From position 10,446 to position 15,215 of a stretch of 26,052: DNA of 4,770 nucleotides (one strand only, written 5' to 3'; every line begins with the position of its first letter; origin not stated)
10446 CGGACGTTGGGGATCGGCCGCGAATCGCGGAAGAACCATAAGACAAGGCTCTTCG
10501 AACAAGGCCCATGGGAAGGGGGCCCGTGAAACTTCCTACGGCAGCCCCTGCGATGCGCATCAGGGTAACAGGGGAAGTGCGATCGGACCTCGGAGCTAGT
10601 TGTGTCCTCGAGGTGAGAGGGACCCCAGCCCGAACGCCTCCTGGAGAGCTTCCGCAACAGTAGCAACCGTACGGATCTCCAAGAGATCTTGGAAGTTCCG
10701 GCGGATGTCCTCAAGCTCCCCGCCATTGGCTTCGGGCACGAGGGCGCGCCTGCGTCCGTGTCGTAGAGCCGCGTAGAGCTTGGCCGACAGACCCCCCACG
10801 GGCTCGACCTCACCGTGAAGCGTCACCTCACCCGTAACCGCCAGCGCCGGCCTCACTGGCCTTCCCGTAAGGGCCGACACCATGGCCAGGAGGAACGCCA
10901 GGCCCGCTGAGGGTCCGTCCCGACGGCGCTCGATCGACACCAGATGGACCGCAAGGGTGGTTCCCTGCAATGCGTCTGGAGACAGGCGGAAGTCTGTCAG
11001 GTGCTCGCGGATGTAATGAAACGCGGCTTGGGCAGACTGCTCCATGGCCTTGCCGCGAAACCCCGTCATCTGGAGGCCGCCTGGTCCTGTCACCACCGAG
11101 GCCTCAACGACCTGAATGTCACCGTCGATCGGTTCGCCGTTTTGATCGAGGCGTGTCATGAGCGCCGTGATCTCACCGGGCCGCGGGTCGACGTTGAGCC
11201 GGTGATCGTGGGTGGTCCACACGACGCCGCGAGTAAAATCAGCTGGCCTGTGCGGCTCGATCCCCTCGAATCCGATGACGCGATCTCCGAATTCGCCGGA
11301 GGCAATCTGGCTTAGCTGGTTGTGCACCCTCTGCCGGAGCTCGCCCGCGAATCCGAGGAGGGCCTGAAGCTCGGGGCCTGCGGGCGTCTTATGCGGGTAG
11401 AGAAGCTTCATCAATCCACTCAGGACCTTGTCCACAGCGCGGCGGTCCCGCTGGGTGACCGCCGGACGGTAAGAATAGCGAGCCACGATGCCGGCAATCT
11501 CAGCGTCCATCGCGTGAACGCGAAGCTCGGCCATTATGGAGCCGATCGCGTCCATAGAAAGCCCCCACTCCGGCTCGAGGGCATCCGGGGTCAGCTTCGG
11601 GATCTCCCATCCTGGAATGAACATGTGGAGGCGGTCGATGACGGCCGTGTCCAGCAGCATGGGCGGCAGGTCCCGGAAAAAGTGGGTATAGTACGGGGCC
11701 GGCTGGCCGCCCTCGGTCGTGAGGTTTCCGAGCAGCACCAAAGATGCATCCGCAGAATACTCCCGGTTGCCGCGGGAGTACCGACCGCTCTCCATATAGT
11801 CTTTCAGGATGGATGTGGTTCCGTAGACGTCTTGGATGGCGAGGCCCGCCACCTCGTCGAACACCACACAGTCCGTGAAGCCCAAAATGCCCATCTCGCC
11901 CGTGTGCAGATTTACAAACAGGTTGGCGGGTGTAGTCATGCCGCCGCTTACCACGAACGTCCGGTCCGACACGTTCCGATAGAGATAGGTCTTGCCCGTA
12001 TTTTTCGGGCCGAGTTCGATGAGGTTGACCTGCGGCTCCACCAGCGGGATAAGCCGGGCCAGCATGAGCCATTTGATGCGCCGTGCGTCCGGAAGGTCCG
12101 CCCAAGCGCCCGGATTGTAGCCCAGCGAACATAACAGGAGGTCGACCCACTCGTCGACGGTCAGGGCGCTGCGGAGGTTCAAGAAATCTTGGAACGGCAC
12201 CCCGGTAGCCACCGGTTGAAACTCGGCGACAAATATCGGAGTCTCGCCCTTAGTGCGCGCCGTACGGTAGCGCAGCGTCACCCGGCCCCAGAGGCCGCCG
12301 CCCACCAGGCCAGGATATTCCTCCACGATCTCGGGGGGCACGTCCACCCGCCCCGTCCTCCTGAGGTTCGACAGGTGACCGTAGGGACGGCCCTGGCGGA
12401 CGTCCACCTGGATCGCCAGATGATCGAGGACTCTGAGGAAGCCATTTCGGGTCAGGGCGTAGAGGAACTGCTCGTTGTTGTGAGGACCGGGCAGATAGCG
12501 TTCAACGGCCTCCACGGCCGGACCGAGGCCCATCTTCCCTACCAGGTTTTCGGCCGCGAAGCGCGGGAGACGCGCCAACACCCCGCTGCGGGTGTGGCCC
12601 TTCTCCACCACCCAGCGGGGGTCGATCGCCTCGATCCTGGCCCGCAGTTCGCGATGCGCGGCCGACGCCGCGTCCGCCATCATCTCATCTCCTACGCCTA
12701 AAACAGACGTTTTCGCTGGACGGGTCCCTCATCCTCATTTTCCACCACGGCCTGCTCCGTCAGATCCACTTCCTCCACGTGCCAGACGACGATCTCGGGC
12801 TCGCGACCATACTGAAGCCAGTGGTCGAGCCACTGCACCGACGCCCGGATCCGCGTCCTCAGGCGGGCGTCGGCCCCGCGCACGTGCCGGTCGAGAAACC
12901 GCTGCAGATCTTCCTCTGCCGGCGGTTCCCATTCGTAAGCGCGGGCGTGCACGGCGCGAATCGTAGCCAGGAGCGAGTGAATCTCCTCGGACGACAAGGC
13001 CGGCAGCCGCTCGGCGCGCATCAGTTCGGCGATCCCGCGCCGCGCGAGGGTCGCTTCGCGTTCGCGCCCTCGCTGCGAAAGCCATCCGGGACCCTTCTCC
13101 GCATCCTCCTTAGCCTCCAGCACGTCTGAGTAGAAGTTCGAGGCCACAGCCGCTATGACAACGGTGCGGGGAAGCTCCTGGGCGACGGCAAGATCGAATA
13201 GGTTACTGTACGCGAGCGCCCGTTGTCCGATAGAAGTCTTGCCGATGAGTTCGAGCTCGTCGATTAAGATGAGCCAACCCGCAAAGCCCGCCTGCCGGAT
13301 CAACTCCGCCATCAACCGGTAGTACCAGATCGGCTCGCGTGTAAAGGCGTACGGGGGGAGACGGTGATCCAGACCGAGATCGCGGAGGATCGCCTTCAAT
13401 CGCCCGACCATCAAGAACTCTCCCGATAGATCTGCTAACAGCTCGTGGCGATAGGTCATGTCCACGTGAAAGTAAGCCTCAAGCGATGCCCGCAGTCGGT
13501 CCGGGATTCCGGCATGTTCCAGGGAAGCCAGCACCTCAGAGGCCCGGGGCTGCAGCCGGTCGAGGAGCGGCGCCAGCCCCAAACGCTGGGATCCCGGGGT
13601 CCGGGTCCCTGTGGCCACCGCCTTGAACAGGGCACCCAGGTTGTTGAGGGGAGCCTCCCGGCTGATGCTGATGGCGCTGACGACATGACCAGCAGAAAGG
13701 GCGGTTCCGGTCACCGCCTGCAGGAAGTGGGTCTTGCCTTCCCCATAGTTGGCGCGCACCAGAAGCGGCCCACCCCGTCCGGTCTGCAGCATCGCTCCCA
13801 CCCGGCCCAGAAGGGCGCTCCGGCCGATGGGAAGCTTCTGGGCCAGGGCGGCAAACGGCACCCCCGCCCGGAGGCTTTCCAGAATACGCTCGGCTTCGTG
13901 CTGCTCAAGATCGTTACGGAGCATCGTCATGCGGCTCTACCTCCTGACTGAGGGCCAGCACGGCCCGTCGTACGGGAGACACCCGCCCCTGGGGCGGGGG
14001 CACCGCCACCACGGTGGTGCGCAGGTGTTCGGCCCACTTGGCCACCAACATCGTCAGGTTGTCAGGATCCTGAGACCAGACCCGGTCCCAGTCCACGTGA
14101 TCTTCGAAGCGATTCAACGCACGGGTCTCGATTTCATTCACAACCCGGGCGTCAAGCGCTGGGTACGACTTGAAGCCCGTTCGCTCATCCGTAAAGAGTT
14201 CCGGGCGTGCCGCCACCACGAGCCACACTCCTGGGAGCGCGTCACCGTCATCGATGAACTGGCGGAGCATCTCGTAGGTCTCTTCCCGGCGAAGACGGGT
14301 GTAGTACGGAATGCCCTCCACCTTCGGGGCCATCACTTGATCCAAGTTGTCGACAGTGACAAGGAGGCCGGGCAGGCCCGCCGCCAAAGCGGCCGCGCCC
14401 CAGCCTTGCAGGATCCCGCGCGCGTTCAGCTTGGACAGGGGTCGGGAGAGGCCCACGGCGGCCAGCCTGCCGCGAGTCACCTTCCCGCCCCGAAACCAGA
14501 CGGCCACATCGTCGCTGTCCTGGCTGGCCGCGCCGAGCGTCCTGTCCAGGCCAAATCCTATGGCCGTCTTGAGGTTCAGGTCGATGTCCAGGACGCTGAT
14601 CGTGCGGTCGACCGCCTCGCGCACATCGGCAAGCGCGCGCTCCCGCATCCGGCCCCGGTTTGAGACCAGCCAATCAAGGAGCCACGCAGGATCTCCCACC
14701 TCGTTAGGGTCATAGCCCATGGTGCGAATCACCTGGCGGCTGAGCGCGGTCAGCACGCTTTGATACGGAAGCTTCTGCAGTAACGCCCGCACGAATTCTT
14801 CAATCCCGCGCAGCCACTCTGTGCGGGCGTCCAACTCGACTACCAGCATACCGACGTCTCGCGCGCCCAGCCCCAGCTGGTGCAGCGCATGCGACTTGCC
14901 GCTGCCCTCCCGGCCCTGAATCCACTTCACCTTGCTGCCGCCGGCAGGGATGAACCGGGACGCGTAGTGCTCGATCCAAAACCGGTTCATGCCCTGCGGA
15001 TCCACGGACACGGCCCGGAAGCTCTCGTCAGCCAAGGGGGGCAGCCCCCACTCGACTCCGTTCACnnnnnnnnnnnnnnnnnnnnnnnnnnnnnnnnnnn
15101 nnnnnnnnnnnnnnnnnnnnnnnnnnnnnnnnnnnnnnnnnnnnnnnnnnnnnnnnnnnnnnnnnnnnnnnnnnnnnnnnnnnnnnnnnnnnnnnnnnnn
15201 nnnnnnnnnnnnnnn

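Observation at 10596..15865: Stand-alone four-gene operon (unknown, two DUF2791/BrxD-like ATPases, BrxL-Lon): candidate undescribed BREX-related defence system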

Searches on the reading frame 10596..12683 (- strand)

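Call 4: search_protein_families(library=pfam, proteins=[window:10596-12683:-], max_evalue=0.01)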
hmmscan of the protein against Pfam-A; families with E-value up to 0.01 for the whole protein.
window:10596-12683:- (695 aa): 4 families
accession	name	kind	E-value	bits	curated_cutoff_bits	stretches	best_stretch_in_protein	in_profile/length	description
PF13337.12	BrxL_ATPase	-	3.3e-96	322.2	25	1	155-468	6-310/313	Lon-like protease BrxL-like, ATPase domain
PF05362.19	Lon_C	-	4.5e-40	137.8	21.1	1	519-684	38-203/205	Lon protease (S16) C-terminal proteolytic domain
PF20442.3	BrxL_N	-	1.4e-10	41.6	28.2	1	26-139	8-132/132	BREX system Lon protease-like protein BrxL N-terminal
PF13541.12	ChlI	-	1.2e-06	28.9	27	1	526-653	1-121/121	Subunit ChlI of Mg-chelatase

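Call 5: search_protein_families(library=padloc, proteins=[window:10596-12683:-], max_evalue=0.01)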
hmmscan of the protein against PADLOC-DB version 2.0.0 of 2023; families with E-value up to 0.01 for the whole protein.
window:10596-12683:- (695 aa): 6 families
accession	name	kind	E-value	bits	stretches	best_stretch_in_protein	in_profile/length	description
PDLC02506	BrxL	-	1.3e-117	391.8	1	67-685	74-678/680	BrxL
PDLC02508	BrxL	-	1.8e-88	295.6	1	78-462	81-456/698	BrxL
PDLC02505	BrxL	-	1e-66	223.8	1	60-469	60-472/482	BrxL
PDLC02509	BrxL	-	1.9e-56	189.8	1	147-476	196-521/535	BrxL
PDLC02507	BrxL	-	3.3e-55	185.8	1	58-465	71-467/482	BrxL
PDLC01981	CARF_m2--CARF_LON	-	0.00059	17.4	1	596-683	132-218/408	-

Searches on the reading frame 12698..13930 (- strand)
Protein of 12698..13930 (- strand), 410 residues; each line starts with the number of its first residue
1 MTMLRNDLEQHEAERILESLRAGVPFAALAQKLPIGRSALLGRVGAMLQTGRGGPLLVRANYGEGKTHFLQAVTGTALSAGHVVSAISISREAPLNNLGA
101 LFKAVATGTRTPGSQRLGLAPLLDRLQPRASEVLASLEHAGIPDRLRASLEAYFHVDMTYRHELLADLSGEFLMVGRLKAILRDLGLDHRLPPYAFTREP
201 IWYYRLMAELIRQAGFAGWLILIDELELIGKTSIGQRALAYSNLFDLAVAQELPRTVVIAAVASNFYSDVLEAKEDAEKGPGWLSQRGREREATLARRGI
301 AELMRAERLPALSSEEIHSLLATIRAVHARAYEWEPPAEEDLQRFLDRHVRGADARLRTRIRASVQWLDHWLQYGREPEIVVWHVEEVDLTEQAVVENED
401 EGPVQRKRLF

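Call 4: search_protein_families(library=pfam, proteins=[window:12698-13930:-], max_evalue=0.01)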
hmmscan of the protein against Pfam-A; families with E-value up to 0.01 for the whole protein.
window:12698-13930:- (410 aa): 1 family
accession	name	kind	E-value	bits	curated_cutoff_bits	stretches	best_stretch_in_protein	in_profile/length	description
PF10923.14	BrxC_BrxD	-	1.2e-21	77.6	22.2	2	10-127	3-128/414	BREX system ATP-binding protein BrxC/D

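Call 5: search_protein_families(library=padloc, proteins=[window:12698-13930:-], max_evalue=0.01)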
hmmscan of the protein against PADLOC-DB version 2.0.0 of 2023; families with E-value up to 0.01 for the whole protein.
window:12698-13930:- (410 aa): 2 families
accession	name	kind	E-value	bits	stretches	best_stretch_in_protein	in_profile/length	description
PDLC03959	SngB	-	4.8e-12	43.7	2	308-358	335-388/439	-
PDLC02494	BrxD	-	6.1e-12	43.4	1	9-126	5-126/440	BrxD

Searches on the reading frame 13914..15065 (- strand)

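Call 4: search_protein_families(library=pfam, proteins=[window:13914-15065:-], max_evalue=0.01)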
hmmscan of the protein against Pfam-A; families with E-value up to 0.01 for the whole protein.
window:13914-15065:- (383 aa): 3 families
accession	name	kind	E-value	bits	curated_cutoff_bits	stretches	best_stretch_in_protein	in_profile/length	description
PF10923.14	BrxC_BrxD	-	1.9e-16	60.5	22.2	1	179-314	185-317/414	BREX system ATP-binding protein BrxC/D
PF10236.15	DAP3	-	0.0043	16.8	23.1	0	49-94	28-73/311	Mitochondrial ribosomal death-associated protein 3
PF13401.12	AAA_22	-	0.0058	17.4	27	0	49-113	10-76/130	AAA domain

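Call 5: search_protein_families(library=padloc, proteins=[window:13914-15065:-], max_evalue=0.01)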
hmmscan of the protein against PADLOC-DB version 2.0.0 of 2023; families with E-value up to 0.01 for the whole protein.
window:13914-15065:- (383 aa): 2 families
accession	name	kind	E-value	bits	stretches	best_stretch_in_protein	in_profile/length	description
PDLC02494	BrxD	-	6.7e-10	36.7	1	39-314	47-313/440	BrxD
PDLC03959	SngB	-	3.3e-06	24.4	0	226-311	239-319/439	-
